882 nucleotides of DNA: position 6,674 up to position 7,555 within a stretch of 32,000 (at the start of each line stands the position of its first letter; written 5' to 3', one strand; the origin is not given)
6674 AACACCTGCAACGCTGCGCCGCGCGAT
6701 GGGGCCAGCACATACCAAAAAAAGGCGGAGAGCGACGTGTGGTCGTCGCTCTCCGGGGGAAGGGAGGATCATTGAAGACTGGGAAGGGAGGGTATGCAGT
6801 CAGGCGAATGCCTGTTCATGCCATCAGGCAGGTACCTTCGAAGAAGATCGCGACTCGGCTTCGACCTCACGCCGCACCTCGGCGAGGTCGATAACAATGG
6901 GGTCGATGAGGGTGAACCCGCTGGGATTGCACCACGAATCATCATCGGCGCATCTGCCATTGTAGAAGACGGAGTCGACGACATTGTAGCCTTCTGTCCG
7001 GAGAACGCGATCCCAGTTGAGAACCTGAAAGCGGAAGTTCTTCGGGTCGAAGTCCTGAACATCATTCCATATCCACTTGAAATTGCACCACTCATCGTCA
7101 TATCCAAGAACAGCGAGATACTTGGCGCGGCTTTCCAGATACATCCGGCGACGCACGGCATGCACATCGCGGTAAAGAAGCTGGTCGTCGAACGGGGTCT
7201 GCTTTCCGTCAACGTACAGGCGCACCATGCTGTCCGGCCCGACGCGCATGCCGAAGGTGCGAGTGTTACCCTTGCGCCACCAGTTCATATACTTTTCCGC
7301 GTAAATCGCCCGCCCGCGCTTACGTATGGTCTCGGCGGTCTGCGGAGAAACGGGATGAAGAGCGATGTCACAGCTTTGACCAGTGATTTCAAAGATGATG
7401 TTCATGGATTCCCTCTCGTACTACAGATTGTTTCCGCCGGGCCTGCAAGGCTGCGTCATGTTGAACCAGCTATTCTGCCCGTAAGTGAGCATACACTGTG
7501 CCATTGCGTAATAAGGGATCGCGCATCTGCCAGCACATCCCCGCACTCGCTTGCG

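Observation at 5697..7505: Lower-GC islet with two paralogous orphan proteins, separately transcribed, one behind a sigma-54 promoter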

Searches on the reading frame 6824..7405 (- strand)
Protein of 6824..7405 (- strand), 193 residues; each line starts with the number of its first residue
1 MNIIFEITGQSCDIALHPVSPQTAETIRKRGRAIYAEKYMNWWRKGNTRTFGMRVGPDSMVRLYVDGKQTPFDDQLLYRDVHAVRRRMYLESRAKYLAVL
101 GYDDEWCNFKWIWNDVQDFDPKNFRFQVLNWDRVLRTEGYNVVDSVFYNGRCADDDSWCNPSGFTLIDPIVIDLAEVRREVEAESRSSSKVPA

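Call 4: search_protein_families(library=pfam, proteins=[window:6827-7405:-], max_evalue=1)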
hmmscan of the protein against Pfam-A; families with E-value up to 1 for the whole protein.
seq(193 aa): 1 family
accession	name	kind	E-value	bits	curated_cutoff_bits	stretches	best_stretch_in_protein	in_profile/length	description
PF13008.12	zf-Paramyx-P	-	0.98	9.4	25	0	146-162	2-18/45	Zinc-binding domain of Paramyxoviridae V protein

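Call 5: search_protein_families(library=ncbifam, proteins=[window:6827-7405:-], max_evalue=1)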
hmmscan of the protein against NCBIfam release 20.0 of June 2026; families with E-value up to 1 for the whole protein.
seq(193 aa): 0 families

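Call 6: search_protein_families(library=phrogs, proteins=[window:6827-7405:-], max_evalue=1)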
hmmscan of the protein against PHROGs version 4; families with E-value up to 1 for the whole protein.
seq(193 aa): 0 families

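Call 7: search_protein_families(library=padloc, proteins=[window:6827-7405:-], max_evalue=1)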
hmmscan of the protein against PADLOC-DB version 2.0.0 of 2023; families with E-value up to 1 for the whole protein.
seq(193 aa): 0 families

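Call 8: find_homologous_proteins(query=window:6827-7405:-)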
Query seq(193 aa) (193 aa): 113 proteins with E <= 0.001 among 134 candidates.
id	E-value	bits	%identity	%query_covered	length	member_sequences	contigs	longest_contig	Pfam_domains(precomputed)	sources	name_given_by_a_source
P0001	7.1e-128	442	96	100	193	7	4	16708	-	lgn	-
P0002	1.5e-107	376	85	94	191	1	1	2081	-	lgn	-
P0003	2.0e-106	372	81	97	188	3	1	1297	-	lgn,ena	-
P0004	1.8e-104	365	79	97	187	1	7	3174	-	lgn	-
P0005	6.9e-103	360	100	80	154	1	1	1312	-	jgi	-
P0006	1.0e-102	360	77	100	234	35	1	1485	-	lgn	-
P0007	2.0e-85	303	62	99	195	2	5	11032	-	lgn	-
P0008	3.0e-85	303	63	99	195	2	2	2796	-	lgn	-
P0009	2.4e-82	293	62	98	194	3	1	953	-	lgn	-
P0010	1.3e-80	288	61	98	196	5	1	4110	-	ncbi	ncbi:MAG: hypothetical protein RR317_03585 [Bilophila sp.]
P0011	5.0e-80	286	60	98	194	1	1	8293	-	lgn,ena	-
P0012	5.8e-79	282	60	98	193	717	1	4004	-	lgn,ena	-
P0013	8.2e-79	282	60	98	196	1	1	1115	-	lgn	-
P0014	1.6e-78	281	60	98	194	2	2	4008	-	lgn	-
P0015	4.1e-78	279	59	100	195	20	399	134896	-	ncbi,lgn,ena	-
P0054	2.2e-62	228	54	95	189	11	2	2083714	-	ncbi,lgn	ncbi:hypothetical protein [Humidesulfovibrio idahonensis]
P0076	2.3e-57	212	46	99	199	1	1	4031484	-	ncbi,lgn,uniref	ncbi:hypothetical protein [Pseudodesulfovibrio sp.]|uniref:hypothetical protein n=1 Tax=unclassified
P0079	7.2e-57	210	47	100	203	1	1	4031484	-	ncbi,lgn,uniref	ncbi:hypothetical protein [Pseudodesulfovibrio sp.]|uniref:hypothetical protein n=1 Tax=unclassified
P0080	1.5e-56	209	47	98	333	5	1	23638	PF01592.22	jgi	jgi:NifU-like protein involved in Fe-S cluster formation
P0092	6.8e-55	204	46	96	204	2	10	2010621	-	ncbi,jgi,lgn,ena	-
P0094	1.0e-54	203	49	96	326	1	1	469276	PF01592.22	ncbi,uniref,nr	ncbi:iron-sulfur cluster assembly scaffold protein [Fundidesulfovibrio terrae]|uniref:iron-sulfur cl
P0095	1.4e-54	203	47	93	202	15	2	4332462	-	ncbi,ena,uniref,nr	ncbi:hypothetical protein [Maridesulfovibrio sp.]|uniref:hypothetical protein n=1 Tax=Maridesulfovib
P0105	3.8e-52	195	45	99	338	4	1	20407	PF01592.22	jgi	-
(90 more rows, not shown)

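Call 22: find_related_loci(query=A1, collection=genome_contigs, flank=8000)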
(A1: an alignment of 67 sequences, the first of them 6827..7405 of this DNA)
Query A1 (193 aa) in genome_contigs; peptide patterns used: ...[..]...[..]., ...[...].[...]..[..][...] (x = any residue, [..] = any of these).
145 stretches matched a pattern; 78 encode a relative of the query (tblastn E <= 1e-3); 77 distinct loci.
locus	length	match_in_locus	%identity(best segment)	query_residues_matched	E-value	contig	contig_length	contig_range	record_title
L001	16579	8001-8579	77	1-193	2e-105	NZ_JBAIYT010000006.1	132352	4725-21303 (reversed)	Nitratidesulfovibrio sp. 1201_IL3209 NODE_6_length_132352_cov_64.032142, whole genome shotgun sequence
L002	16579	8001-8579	77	1-193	3e-105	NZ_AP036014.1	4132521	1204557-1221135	Nitratidesulfovibrio sp. HK-II chromosome, complete genome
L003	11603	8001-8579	77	1-193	5e-105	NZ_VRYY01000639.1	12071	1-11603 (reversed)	Nitratidesulfovibrio oxamicus strain NCIMB 9442 NODE_68, whole genome shotgun sequence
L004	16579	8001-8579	77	1-193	1e-104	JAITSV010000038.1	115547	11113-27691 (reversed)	MAG: Desulfovibrio sp. isolate Rs511_bin20 k119_3439146, whole genome shotgun sequence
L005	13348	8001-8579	77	1-193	2e-104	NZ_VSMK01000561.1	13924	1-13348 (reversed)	Nitratidesulfovibrio liaohensis strain XJ01 NODE_60, whole genome shotgun sequence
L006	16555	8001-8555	79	1-185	5e-104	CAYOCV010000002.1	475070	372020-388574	MAG TPA_asm: uncultured Desulfovibrio sp. isolate binchicken_co152_25 genome assembly, contig: NODE_8_length_475070_cov_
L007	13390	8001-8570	62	1-190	6e-85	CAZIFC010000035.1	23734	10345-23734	MAG TPA_asm: uncultured Lawsonia sp. isolate SRP335695_co1_37 genome assembly, contig: NODE_914_length_23734_cov_74.7465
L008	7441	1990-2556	61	1-189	2e-84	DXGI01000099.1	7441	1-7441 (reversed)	MAG TPA_asm: Candidatus Bilophila faecipullorum isolate ChiSxjej5B17-1746 ChiSxjej5B17M5__C76417_L7441_SAMN08009923, who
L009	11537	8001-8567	62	1-189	4e-84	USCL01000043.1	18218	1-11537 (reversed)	uncultured Desulfovibrio sp. isolate UMGS1582 genome assembly, contig: NODE_1702_length_18218_cov_4.259429, whole genome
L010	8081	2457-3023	61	1-189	2e-83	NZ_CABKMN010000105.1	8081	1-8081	Uncultured Bilophila sp. isolate MGYG-HGUT-01277, whole genome shotgun sequence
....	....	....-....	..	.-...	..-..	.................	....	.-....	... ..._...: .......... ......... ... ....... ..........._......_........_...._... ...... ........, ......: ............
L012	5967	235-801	60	1-189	5e-82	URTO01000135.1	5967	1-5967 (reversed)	uncultured Desulfovibrio sp. isolate UMGS1330 genome assembly, contig: NODE_2689_length_5967_cov_7.865874, whole genome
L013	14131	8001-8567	60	1-189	9e-82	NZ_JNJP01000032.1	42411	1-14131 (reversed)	Bilophila wadsworthia ATCC 49260 T370DRAFT_scaffold00031.31_C, whole genome shotgun sequence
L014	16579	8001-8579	59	1-193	5e-81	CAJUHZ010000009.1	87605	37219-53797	MAG TPA_asm: uncultured Bilophila sp. isolate MGBC136875 genome assembly, contig: MGBC136875.9, whole genome shotgun seq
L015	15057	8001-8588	61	1-193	2e-78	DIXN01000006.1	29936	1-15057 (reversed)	MAG TPA_asm: Desulfovibrio sp. UBA6079 UBA6079_contig_5423, whole genome shotgun sequence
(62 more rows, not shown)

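Call 28: predict_structure(alignment_id=A1)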
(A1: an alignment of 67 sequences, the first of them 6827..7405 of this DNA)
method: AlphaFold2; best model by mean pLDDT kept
length: 193 residues; sequences in the alignment: 67
mean_pLDDT: 88.5   pTM: 0.79
mean pLDDT of the five models: 88.5, 87.4, 87.1, 85.0, 83.7
residues with pLDDT >= 90: 115; 70-90: 64; 50-70: 11; < 50: 3
segments of 3 or more residues with pLDDT < 50: 191-193
pLDDT, mean of each block of 10 residues (from residue 1): 96 89 95 89 74 91 97 91 75 91 91 96 94 90 94 90 84 91 77 47
secondary structure, 60 per line:
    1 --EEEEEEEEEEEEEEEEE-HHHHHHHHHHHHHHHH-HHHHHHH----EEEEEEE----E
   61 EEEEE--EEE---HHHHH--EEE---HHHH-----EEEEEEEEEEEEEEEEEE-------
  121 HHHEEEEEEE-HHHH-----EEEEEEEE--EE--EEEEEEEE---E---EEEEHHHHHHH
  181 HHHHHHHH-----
elements in order: E3-19 H21-36 H38-44 E49-55 E60-65 E68-70 H74-78 E81-83 H87-90 E96-113 E124-130 H132-135 E141-148 E155-162 E170-173 H174-188

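Call 30: search_protein_representatives(alignment_id=A1)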
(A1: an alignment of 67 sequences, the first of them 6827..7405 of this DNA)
Query: 67 sequences, 194 profile positions. Proteins with E-value up to 0.001 (for the whole library): 37; up to 1e-10: 28; up to 1e-30: 15. The best 37 are listed.
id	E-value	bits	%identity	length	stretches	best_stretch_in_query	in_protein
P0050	3.8e-84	297.3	-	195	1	1-191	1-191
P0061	7.5e-84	296.3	-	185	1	1-183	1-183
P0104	8.3e-84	296.2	-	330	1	1-187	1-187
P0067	1.5e-83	295.3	-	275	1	2-190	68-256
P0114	1.6e-78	278.9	-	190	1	1-187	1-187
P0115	9.1e-74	263.4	-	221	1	1-157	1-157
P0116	3.0e-69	248.7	-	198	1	1-183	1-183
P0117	4.8e-52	192.5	-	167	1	40-159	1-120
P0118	6.2e-50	185.7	-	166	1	1-126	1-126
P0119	6.6e-45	169.3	-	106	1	88-190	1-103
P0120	5.3e-39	150.0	-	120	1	1-94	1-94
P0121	9.3e-35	136.2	-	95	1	1-95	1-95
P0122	4.3e-33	130.7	-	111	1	1-85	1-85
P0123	2.4e-31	125.0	-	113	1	1-80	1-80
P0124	5.3e-31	123.9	-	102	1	1-79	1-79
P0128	5.0e-18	81.6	-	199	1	1-184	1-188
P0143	5.5e-05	39.0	-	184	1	68-159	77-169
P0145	2.6e-04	36.8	-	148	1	73-168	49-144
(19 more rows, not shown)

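Call 32: fold_search(model_id=the predicted structure, library=pdb)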
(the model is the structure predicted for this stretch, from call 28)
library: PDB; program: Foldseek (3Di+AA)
matches with E <= 10: 109; with E <= 0.001: 0
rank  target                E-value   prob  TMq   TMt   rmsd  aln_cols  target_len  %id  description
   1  6zvz_A                6.1e-02  0.08  0.12  0.09  18.0       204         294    9  Connectase MJ0548 from Methanocaldococcus jannaschii (released 2021-06-09)
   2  6zvz_C                8.6e-02  0.08  0.12  0.09  17.9       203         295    8  Connectase MJ0548 from Methanocaldococcus jannaschii (released 2021-06-09)
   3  9zdw_PA               2.4e-01  0.02  0.10  0.04  24.3       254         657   10  Pseudomonas phage DEV delta-gp53 mutant neck and tail (portal, head-to-tail and tail tube proteins) (released 2026-01-21)
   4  4pqx_C                5.0e-01  0.02  0.13  0.13  18.1       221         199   10  Crystal structure of a NigD-like protein (BACCAC_02139) from Bacteroides caccae ATCC 43185 at 2.39 A resolution (released 2014-06-18)
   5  5mwf_D                6.2e-01  0.02  0.12  0.10  17.2       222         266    9  Human Jagged2 C2-EGF2 (released 2017-06-14)
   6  6d9k_F                9.3e-01  0.01  0.10  0.04  21.4       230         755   10  Ternary RsAgo Complex with Guide RNA and Target DNA Containing A-G Non-canonical Pair (released 2018-07-25)
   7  6d8a_A                1.0e+00  0.01  0.10  0.04  21.0       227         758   10  RsAgo Ternary Complex with guide RNA and Target DNA Containing A-A Bulge Within the Seed Segment of the Target Strand (released 2018-07-25)
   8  6hhk_C                1.3e+00  0.02  0.12  0.13  18.0       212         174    8  Structure of gp105 of Listeria bacteriophage A511 (released 2019-01-23)
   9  2pvs_A                1.5e+00  0.02  0.11  0.06  14.8       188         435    7  Structure of human pancreatic lipase related protein 2 mutant N336Q (released 2007-12-18)
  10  9mhr_B                1.5e+00  0.01  0.13  0.12  14.9       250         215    9  G169L variant of Coproheme Decarboxylase from Streptomyces Coelicolor in complex with Monovinyl, Monopropionate Deuter (released 2025-10-22)
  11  9mhr_C                1.5e+00  0.01  0.13  0.12  14.9       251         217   10  G169L variant of Coproheme Decarboxylase from Streptomyces Coelicolor in complex with Monovinyl, Monopropionate Deuter (released 2025-10-22)
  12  9mt4_K                1.5e+00  0.01  0.09  0.15  17.9       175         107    9  Connector structure of phage JohannRWettstein (Bas63) (released 2025-11-19)
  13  9mhr_A                1.6e+00  0.01  0.13  0.12  15.0       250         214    9  G169L variant of Coproheme Decarboxylase from Streptomyces Coelicolor in complex with Monovinyl, Monopropionate Deuter (released 2025-10-22)
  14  9mt4_L                1.8e+00  0.01  0.08  0.13  18.5       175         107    7  Connector structure of phage JohannRWettstein (Bas63) (released 2025-11-19)
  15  9mhq_E                1.9e+00  0.01  0.12  0.11  15.4       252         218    9  G169V variant of Streptomyces coelicolor coproheme decarboxylase in complex with Monovinyl, Monopropionate Deuteroheme (released 2025-10-22)
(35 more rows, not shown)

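Call 33: find_encoding_contigs(protein=window:6824-7405:-, flank=10000, max_places=4)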
Protein window:6824-7405:- (193 aa): 23 contigs read that carry it; 4 places shown.
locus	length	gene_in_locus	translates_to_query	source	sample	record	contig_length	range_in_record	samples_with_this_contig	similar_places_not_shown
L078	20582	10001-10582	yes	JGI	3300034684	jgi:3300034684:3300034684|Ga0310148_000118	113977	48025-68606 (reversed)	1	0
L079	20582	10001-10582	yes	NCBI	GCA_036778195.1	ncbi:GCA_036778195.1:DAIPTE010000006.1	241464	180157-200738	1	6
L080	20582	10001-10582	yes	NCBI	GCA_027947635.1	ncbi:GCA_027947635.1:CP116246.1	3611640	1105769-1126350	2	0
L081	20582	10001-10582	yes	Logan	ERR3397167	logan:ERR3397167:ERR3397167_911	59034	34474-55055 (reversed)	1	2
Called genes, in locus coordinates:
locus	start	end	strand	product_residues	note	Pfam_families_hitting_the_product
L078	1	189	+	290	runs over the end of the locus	PF00528:BPD_transp_1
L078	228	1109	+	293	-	PF00528:BPD_transp_1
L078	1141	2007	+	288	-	PF02463:SMC_N (faint), PF00005:ABC_tran, PF13304:AAA_21 (faint)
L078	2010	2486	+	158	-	-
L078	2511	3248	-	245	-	PF00497:SBP_bac_3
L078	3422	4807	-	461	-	PF07732:Cu-oxidase_3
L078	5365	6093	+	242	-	PF06508:QueC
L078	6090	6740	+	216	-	PF04055:Radical_SAM (faint)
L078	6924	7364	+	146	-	PF01242:PTPS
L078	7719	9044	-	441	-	PF00768:Peptidase_S11, PF13354:Beta-lactamase2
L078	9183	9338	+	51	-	-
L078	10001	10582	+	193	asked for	-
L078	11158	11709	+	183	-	-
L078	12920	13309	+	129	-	PF01042:Ribonuc_L-PSP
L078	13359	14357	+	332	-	PF00291:PALP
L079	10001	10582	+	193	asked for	-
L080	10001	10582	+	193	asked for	-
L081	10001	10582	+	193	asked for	-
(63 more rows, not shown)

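Call 34: find_encoding_contigs(protein=P0094, flank=8000, max_places=3)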
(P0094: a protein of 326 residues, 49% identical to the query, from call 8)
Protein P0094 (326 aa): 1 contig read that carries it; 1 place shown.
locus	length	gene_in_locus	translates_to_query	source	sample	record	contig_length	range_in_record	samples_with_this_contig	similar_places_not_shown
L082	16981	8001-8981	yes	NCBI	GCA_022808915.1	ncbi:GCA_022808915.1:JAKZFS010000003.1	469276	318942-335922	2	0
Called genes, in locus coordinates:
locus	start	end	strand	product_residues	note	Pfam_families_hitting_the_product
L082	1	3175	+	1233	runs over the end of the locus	PF00361:Proton_antipo_M, PF00662:Proton_antipo_N (faint), PF00361:Proton_antipo_M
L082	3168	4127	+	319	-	PF00146:NADHdh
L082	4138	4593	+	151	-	PF01058:Oxidored_q6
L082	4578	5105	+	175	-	PF14697:Fer4_21, PF12838:Fer4_7, PF13187:Fer4_9, PF00037:Fer4 (weak)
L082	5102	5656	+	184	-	PF00329:Complex1_30kDa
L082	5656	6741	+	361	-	PF00374:NiFeSe_Hases, PF00346:Complex1_49kDa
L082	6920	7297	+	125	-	PF01155:HypA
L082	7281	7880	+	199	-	PF12797:Fer4_2 (faint), PF13237:Fer4_10 (faint), PF12838:Fer4_7 (weak), PF13247:Fer4_11, PF25160:LdpA_Fe-S-bd (weak), PF00037:Fer4, PF12837:Fer4_6, PF13187:Fer4_9 (weak), +3 more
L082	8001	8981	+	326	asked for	PF01592:NifU_N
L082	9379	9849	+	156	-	PF13404:HTH_AsnC-type, PF13412:HTH_24, PF01037:AsnC_trans_reg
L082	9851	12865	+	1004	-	PF18083:PutA_N, PF01619:Pro_dh, PF00171:Aldedh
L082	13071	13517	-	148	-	-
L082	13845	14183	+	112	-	-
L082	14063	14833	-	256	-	PF12849:PBP_like_2 (weak), PF13531:SBP_bac_11, PF01547:SBP_bac_1, PF12974:Phosphonate-bd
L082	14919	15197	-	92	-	-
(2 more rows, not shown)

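Call 35: find_encoding_contigs(protein=P0054, flank=7000, max_places=2)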
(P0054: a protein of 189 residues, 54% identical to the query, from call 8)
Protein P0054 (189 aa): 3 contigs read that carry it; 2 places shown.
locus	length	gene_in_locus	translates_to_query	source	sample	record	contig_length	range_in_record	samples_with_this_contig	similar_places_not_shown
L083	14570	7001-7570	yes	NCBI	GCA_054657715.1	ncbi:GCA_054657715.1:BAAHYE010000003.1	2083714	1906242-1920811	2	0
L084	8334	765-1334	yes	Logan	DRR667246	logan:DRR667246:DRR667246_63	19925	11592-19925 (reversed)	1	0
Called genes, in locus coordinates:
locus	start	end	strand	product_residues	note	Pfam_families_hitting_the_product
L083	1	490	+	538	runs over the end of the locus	PF00072:Response_reg, PF00158:Sigma54_activat, PF14532:Sigma54_activ_2, PF07728:AAA_5 (weak), PF25601:AAA_lid_14, PF02954:HTH_8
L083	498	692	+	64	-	-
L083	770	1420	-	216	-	PF00571:CBS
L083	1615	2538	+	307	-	PF04794:YdjC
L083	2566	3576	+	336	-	PF00535:Glycos_transf_2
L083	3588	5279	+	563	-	PF00795:CN_hydrolase, PF02540:NAD_synthase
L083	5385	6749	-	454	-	PF00989:PAS (weak), PF08448:PAS_4, PF13426:PAS_9, PF02954:HTH_8 (faint), PF00158:Sigma54_activat, PF14532:Sigma54_activ_2, PF07728:AAA_5, PF25601:AAA_lid_14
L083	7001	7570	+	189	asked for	-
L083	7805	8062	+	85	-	PF01206:TusA (weak)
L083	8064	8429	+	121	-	PF02635:DsrE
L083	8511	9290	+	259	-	PF02566:OsmC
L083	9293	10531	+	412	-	-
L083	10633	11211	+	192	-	PF01613:Flavin_Reduct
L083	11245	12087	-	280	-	-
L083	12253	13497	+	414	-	PF01773:Nucleos_tra2_N, PF07670:Gate, PF07662:Nucleos_tra2_C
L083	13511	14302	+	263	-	PF12837:Fer4_6 (faint), PF12838:Fer4_7 (faint), PF13237:Fer4_10 (weak), PF13187:Fer4_9 (weak), PF13484:Fer4_16 (faint), PF00037:Fer4 (weak), PF14512:TM1586_NiRdase (faint), PF00881:Nitroreductase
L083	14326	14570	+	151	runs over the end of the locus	PF13202:EF-hand_5 (faint), PF13499:EF-hand_7, PF00036:EF-hand_1 (faint), PF13405:EF-hand_6 (faint)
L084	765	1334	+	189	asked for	-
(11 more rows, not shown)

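Call 36: find_encoding_contigs(protein=P0015, flank=7000, max_places=2)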
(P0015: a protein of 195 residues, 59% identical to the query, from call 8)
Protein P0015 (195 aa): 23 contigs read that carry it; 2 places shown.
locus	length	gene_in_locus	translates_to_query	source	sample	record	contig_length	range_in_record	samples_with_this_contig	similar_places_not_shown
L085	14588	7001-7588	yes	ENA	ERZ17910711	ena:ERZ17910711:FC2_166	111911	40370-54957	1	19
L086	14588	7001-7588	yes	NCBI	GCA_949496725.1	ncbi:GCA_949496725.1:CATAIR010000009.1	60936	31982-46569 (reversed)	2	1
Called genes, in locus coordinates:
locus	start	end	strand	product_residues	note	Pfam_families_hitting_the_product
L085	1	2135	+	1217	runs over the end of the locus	PF27218:MJ0043_C (weak), PF00580:UvrD-helicase, PF13245:AAA_19, PF13361:UvrD_C, PF13538:UvrD_C_2 (faint)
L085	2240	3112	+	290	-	PF08501:Shikimate_dh_N, PF01488:Shikimate_DH (weak)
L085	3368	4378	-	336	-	-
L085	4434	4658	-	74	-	-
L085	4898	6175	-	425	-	PF00278:Orn_DAP_Arg_deC, PF02784:Orn_Arg_deC_N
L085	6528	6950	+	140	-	PF00254:FKBP_C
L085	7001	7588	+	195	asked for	-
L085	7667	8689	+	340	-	PF01073:3Beta_HSD, PF01370:Epimerase, PF02719:Polysacc_synt_2, PF04321:RmlD_sub_bind, PF07993:NAD_binding_4, PF13460:NAD_binding_10 (weak), PF16363:GDP_Man_Dehyd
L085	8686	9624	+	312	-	PF01370:Epimerase, PF04321:RmlD_sub_bind, PF16363:GDP_Man_Dehyd (weak)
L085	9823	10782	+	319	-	PF07670:Gate (weak)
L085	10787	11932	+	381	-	PF02684:LpxB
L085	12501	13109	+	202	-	PF01914:MarC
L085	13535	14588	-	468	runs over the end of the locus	PF01435:Peptidase_M48, PF13428:TPR_14 (faint), PF13432:TPR_16 (faint), PF07719:TPR_2 (faint), PF13431:TPR_17 (faint), PF14559:TPR_19 (weak)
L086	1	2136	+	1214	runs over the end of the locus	PF27218:MJ0043_C (weak), PF00580:UvrD-helicase, PF13245:AAA_19, PF13361:UvrD_C, PF13538:UvrD_C_2 (faint)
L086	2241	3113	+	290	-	PF08501:Shikimate_dh_N, PF01488:Shikimate_DH (weak)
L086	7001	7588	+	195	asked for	-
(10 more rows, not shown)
